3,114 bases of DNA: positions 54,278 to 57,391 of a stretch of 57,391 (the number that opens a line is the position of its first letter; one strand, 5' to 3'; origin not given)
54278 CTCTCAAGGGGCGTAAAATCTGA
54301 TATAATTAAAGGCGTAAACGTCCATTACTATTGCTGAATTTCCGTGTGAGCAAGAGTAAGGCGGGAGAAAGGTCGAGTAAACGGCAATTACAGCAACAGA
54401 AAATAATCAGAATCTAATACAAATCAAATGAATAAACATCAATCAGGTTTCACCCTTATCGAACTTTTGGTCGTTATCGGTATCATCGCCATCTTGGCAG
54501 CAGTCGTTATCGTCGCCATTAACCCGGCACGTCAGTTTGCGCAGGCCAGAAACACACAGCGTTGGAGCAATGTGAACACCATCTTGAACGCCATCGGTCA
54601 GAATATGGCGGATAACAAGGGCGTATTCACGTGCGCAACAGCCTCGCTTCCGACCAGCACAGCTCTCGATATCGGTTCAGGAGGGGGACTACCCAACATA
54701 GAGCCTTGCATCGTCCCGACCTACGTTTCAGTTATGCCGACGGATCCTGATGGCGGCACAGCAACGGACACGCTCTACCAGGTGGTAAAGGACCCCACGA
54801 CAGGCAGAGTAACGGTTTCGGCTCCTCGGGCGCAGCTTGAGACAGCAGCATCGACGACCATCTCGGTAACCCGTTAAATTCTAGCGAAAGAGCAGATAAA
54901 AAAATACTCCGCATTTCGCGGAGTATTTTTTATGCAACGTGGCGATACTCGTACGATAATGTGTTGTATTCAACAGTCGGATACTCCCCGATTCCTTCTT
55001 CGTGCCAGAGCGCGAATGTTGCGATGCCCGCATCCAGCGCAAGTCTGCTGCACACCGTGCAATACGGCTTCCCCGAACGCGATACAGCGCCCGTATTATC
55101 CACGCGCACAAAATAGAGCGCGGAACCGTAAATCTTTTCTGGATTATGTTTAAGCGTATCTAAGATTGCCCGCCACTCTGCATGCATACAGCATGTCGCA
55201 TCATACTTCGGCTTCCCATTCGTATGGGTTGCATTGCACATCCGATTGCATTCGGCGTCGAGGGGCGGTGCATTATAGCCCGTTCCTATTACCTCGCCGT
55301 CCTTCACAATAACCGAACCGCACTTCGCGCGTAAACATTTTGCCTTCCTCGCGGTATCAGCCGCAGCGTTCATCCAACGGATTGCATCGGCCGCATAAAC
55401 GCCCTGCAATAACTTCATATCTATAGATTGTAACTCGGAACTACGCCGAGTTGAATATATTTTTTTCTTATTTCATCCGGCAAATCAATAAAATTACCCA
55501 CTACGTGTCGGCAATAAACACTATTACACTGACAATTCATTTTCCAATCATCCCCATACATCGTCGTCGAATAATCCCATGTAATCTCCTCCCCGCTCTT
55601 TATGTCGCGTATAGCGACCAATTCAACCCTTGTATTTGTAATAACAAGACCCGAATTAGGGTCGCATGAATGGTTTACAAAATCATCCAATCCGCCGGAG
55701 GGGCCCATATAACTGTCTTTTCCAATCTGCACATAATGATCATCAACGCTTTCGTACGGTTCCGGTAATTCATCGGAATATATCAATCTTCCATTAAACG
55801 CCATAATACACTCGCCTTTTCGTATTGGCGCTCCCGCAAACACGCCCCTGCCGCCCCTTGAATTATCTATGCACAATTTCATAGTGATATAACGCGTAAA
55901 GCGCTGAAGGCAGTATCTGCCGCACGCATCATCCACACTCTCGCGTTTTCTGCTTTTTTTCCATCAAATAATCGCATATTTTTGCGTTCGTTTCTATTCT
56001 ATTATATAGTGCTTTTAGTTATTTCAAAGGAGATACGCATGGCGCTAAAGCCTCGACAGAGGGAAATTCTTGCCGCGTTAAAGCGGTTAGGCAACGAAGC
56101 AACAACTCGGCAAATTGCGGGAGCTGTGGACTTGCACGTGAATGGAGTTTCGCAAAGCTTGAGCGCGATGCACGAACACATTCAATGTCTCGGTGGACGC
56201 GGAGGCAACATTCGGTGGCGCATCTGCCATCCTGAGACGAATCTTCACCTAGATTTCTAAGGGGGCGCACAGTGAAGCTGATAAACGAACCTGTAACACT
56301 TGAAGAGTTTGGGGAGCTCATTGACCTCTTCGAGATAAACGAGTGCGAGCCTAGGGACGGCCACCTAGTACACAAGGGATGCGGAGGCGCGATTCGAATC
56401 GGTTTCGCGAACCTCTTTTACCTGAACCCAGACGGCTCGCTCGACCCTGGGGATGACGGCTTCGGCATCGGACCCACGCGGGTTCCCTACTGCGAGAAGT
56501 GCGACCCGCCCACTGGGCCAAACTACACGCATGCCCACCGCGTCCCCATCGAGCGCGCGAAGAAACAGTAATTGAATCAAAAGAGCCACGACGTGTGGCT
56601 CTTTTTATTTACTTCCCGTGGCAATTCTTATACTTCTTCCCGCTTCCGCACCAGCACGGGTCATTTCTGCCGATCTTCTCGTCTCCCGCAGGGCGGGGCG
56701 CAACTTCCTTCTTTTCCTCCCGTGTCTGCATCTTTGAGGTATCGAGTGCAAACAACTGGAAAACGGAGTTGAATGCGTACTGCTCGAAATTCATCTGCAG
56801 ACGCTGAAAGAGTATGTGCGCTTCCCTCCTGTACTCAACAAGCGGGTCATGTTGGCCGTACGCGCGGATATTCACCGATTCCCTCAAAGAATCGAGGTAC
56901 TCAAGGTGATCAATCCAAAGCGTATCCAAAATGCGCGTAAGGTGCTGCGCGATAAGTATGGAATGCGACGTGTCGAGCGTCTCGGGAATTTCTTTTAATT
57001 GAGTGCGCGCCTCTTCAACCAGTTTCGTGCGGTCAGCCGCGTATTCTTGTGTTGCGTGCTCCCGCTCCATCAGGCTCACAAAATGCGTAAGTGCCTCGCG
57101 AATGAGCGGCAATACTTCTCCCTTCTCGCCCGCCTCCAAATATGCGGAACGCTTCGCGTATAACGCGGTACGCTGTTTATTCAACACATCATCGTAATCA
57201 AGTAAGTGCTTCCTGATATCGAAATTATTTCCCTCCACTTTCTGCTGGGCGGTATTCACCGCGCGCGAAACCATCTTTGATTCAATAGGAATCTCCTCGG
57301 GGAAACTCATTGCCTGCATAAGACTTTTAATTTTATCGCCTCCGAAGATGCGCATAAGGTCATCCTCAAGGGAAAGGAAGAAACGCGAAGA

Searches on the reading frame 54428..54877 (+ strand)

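Call 38: search_protein_families(library=pfam, proteins=[window:54428-54877:+], max_evalue=0.00001)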
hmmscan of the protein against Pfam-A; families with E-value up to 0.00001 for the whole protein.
window:54428-54877:+ (149 aa): 1 family
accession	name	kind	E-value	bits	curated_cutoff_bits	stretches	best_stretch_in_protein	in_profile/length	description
PF07963.17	N_methyl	-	6.5e-10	38.6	21.2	1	3-27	2-26/27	Prokaryotic N-terminal methylation motif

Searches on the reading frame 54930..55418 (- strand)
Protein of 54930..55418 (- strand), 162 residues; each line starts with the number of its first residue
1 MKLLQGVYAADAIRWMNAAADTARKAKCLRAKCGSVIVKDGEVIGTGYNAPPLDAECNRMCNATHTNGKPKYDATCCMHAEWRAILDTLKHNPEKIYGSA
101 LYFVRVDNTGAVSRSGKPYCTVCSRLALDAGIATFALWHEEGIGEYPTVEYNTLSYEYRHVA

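Call 38: search_protein_families(library=pfam, proteins=[window:54930-55418:-], max_evalue=0.00001)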
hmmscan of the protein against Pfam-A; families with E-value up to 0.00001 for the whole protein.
window:54930-55418:- (162 aa): 2 families
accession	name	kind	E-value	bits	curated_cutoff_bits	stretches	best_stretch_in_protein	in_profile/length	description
PF00383.29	dCMP_cyt_deam_1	-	1.5e-09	38.1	25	1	14-134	6-97/102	Cytidine and deoxycytidylate deaminase zinc-binding region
PF14437.12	MafB19-deam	-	8.4e-06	26.2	27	0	14-104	5-77/142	MafB19-like deaminase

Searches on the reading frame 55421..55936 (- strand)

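Call 38: search_protein_families(library=pfam, proteins=[window:55421-55936:-], max_evalue=0.00001)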
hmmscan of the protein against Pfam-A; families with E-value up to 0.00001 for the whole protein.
window:55421-55936:- (171 aa): 1 family
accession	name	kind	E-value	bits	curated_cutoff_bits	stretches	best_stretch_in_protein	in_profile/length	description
PF00856.33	SET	-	3.9e-19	69.5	22.4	1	29-122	1-104/105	SET domain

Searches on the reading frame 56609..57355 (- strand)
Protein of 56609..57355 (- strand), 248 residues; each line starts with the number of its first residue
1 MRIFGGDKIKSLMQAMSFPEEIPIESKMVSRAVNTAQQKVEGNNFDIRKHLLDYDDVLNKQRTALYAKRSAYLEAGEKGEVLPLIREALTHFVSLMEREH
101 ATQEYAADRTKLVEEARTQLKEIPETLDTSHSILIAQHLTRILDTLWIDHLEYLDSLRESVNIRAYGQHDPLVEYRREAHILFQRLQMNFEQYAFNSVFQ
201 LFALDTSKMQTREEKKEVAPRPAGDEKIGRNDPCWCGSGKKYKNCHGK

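Call 38: search_protein_families(library=pfam, proteins=[window:56609-57355:-], max_evalue=0.00001)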
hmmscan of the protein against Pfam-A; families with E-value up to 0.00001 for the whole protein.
window:56609-57355:- (248 aa): 2 families
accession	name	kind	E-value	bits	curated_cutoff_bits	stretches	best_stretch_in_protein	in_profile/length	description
PF07516.18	SecA_SW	-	6.7e-43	147.5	26.7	1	23-200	1-198/200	SecA Wing and Scaffold domain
PF02810.21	SEC-C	-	9.9e-11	41.7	20.4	1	230-248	1-19/19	SEC-C motif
